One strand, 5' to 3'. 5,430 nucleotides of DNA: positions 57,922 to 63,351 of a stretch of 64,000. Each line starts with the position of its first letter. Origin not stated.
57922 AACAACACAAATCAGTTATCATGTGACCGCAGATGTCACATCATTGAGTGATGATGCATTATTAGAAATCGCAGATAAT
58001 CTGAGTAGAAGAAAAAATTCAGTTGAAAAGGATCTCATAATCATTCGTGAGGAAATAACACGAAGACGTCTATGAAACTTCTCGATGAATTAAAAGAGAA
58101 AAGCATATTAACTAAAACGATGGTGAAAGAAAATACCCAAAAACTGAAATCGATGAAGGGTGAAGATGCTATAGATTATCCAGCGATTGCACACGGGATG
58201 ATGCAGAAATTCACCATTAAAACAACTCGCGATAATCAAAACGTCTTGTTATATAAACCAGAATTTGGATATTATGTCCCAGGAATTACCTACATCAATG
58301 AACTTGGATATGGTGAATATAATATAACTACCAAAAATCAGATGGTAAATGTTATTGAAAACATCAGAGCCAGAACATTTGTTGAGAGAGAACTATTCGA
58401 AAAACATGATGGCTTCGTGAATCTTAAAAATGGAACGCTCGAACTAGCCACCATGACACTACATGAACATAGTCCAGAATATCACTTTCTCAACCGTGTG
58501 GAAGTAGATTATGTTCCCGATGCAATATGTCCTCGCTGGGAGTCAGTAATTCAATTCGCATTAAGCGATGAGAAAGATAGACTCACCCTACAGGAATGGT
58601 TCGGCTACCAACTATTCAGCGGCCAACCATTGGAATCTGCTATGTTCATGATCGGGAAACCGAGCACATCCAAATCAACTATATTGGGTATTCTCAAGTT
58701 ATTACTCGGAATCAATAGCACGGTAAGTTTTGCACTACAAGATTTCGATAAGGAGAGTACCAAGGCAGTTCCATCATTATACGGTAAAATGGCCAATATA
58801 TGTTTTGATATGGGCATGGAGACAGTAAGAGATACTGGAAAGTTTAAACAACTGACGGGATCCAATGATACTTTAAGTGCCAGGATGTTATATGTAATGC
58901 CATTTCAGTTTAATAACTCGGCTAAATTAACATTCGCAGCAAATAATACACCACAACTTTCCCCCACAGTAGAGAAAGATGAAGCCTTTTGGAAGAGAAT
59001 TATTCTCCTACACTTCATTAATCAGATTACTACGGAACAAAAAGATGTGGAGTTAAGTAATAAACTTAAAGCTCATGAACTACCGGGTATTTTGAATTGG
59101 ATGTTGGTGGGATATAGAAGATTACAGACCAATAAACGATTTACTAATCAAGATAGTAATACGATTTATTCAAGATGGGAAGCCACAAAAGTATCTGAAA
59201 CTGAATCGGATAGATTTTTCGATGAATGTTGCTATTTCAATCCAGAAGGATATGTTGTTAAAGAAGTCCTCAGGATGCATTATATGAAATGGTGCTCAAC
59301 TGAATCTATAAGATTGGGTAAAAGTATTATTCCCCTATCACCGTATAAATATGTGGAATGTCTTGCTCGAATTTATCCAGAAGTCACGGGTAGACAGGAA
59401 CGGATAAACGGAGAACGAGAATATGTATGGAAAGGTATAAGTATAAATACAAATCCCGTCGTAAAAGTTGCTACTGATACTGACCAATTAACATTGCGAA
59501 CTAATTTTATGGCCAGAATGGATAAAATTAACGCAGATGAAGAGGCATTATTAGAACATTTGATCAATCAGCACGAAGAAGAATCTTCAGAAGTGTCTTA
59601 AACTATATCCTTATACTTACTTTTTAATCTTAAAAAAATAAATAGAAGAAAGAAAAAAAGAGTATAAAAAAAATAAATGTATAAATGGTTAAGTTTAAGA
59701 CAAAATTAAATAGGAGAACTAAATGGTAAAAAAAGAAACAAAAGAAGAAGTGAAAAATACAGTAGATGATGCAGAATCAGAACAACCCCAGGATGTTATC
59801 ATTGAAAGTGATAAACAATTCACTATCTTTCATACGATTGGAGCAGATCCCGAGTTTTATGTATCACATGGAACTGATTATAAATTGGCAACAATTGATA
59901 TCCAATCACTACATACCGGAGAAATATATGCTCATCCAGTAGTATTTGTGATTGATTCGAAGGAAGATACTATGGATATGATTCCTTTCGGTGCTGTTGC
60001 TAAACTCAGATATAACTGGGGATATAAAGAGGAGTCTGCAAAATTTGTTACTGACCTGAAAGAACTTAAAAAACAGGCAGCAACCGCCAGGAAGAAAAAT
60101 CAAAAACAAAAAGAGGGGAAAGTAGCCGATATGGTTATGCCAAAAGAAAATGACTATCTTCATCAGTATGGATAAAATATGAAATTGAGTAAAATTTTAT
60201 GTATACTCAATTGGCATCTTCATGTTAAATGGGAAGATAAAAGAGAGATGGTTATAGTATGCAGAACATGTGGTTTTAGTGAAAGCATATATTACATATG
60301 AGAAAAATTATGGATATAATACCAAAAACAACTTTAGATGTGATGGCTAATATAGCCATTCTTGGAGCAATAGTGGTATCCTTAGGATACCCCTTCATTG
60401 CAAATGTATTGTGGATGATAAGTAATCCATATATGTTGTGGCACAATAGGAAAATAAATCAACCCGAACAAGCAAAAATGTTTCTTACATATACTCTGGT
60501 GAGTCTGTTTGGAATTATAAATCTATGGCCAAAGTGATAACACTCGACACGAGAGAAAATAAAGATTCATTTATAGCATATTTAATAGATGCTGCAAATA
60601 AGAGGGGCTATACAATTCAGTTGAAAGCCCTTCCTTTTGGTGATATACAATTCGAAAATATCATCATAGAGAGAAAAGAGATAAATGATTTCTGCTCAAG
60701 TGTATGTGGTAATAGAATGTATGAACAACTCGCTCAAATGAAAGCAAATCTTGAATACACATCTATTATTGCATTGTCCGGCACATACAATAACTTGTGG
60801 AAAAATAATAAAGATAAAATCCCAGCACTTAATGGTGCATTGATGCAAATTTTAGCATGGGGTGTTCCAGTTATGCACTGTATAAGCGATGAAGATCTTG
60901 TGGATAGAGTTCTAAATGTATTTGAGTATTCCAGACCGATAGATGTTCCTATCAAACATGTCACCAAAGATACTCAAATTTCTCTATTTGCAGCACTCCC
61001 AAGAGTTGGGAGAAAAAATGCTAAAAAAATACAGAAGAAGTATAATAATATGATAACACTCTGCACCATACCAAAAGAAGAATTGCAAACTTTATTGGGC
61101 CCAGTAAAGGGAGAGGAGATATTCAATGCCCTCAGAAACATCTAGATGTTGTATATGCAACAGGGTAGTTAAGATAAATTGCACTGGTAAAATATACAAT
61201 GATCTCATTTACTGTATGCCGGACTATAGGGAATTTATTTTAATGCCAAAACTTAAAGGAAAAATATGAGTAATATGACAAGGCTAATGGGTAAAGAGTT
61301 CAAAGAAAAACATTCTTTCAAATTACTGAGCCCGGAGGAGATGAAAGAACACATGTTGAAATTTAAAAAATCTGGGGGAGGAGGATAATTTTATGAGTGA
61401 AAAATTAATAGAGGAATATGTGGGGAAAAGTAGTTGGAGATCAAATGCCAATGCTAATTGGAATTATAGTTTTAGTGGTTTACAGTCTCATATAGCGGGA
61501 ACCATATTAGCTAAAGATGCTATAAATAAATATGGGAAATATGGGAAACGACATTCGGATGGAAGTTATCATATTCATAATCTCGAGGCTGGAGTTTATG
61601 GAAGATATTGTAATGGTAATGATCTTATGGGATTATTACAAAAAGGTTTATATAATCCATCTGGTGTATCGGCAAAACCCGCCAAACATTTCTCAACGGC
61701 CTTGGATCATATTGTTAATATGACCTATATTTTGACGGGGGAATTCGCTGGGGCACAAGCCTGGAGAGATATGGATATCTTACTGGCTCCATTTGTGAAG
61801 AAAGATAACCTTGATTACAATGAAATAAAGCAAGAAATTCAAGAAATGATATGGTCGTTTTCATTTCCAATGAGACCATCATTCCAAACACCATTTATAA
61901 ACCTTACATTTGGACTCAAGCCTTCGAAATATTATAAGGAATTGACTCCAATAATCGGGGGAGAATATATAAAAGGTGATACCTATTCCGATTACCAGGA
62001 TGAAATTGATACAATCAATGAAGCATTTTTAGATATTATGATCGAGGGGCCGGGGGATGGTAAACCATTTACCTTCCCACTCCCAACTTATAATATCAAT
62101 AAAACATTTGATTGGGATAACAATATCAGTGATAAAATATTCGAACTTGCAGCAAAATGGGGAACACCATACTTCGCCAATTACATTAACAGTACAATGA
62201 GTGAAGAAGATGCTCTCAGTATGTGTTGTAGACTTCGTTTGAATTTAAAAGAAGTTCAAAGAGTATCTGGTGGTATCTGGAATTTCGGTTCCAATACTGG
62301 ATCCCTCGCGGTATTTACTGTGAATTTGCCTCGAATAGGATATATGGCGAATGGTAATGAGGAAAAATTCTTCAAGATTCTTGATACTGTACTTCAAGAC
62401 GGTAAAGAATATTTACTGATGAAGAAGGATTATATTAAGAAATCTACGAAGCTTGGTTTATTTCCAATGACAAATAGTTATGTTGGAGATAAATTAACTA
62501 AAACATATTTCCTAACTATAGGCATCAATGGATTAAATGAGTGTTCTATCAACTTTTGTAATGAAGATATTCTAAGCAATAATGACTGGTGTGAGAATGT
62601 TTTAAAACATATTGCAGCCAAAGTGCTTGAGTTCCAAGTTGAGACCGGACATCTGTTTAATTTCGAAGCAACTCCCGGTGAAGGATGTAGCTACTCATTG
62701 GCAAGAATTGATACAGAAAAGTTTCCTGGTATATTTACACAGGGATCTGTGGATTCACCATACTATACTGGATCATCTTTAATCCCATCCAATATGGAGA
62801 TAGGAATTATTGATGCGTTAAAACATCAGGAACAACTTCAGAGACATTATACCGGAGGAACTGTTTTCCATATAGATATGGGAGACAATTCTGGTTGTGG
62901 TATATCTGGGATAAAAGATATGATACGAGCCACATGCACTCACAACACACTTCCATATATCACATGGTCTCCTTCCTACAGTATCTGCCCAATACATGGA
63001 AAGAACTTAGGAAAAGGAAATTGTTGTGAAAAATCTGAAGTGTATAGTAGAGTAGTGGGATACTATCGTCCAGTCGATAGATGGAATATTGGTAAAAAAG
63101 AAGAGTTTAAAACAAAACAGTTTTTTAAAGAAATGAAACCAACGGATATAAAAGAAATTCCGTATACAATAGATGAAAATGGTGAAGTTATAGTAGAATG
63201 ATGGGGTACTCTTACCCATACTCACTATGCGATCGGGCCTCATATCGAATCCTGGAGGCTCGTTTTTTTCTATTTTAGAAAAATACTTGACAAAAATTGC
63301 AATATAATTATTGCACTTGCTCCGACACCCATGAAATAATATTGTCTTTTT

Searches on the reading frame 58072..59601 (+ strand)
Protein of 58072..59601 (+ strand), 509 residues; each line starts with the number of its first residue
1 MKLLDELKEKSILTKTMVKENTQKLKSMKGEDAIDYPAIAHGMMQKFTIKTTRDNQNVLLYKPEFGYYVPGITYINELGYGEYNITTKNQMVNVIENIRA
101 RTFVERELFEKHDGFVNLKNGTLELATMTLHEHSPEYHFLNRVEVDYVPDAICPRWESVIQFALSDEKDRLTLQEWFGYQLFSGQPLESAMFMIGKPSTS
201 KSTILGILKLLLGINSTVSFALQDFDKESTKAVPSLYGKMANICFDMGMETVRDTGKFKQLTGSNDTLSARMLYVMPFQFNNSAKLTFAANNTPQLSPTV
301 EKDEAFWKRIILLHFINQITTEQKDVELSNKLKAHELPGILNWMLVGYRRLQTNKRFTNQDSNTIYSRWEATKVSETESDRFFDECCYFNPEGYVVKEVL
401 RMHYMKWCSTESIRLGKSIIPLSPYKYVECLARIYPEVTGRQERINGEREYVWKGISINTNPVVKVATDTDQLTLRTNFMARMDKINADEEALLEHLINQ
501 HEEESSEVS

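Call 9: search_protein_families(library=pfam, proteins=[window:58072-59601:+], max_evalue=0.001)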
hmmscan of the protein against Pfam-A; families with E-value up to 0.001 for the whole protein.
window:58072-59601:+ (509 aa): 2 families
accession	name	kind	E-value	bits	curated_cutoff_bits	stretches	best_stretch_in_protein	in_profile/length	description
PF19263.5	DUF5906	-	4.1e-13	50.4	27.6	1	193-308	1-113/114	Family of unknown function (DUF5906)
PF08706.16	D5_N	-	6.4e-12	46.4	22.4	1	86-162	66-142/145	D5 N terminal like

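Call 48: search_protein_families(library=ncbifam, proteins=[window:58072-59601:+], max_evalue=0.01)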
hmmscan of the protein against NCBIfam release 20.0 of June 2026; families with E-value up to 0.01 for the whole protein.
window:58072-59601:+ (509 aa): 3 families
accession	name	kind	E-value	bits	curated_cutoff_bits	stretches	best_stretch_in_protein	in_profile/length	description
TIGR01613.1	primase_Cterm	subfamily_domain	3.8e-44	150.8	108.7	1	115-412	2-295/304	phage/plasmid primase, P4 family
NF011296.0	PRK14709.1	subfamily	5e-26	91.4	613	1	85-411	98-421/469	hypothetical protein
NF005477.0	PRK07078.1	subfamily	2.3e-16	59.1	1014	1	117-389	421-687/759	hypothetical protein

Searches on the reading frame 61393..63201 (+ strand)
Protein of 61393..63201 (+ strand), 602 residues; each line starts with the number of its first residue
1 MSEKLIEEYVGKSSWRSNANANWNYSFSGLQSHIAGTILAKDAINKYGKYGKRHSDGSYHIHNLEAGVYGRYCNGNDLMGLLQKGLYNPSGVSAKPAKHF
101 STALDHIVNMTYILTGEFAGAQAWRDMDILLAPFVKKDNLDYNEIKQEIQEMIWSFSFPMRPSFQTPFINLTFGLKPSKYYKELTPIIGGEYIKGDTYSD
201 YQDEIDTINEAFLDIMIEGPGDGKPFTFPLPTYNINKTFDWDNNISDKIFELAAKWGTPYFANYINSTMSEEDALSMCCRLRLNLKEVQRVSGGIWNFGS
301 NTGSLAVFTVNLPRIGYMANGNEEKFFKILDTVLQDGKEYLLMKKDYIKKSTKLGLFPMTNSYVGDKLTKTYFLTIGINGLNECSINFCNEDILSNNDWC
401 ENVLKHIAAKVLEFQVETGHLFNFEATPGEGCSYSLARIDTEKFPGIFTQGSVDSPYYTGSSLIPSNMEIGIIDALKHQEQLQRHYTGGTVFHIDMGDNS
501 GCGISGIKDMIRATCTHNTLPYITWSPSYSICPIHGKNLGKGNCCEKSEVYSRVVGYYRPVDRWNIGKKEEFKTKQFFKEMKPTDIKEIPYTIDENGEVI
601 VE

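Call 9: search_protein_families(library=pfam, proteins=[window:61393-63201:+], max_evalue=0.001)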
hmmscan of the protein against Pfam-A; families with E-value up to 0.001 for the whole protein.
window:61393-63201:+ (602 aa): 1 family
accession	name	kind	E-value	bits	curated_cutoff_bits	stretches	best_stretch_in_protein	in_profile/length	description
PF13597.11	NRDD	-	2.5e-139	465.9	26.2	1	20-577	2-561/562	Anaerobic ribonucleoside-triphosphate reductase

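Call 48: search_protein_families(library=ncbifam, proteins=[window:61393-63201:+], max_evalue=0.01)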
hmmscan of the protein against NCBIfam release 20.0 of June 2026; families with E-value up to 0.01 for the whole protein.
window:61393-63201:+ (602 aa): 8 families
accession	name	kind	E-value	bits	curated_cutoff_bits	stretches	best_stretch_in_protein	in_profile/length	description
NF006126.0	PRK08270.1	equivalog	5.1e-190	633.1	548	1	3-579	102-682/684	ribonucleoside triphosphate reductase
TIGR02487.1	NrdD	equivalog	2.4e-117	392.9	326.35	1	19-574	2-577/581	anaerobic ribonucleoside-triphosphate reductase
NF006358.0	PRK08579.1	equivalog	4.9e-111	371.8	585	1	3-579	10-623/624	anaerobic ribonucleoside triphosphate reductase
NF006127.0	PRK08271.1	equivalog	1.5e-60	205.4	545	1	49-580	102-629/631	anaerobic ribonucleoside-triphosphate reductase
TIGR02827.1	RNR_anaer_Bdell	equivalog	3.6e-44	151.3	568.3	1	60-577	86-596/596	anaerobic ribonucleoside-triphosphate reductase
NF005497.0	PRK07111.1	equivalog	3.3e-24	85.3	764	2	207-574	347-739/746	anaerobic ribonucleoside triphosphate reductase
NF006732.0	PRK09263.1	equivalog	7.1e-24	84.2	657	2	144-496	267-611/712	anaerobic ribonucleoside-triphosphate reductase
NF011292.0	PRK14704.1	equivalog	5.8e-11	41.7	736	1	257-571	283-610/618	anaerobic ribonucleoside triphosphate reductase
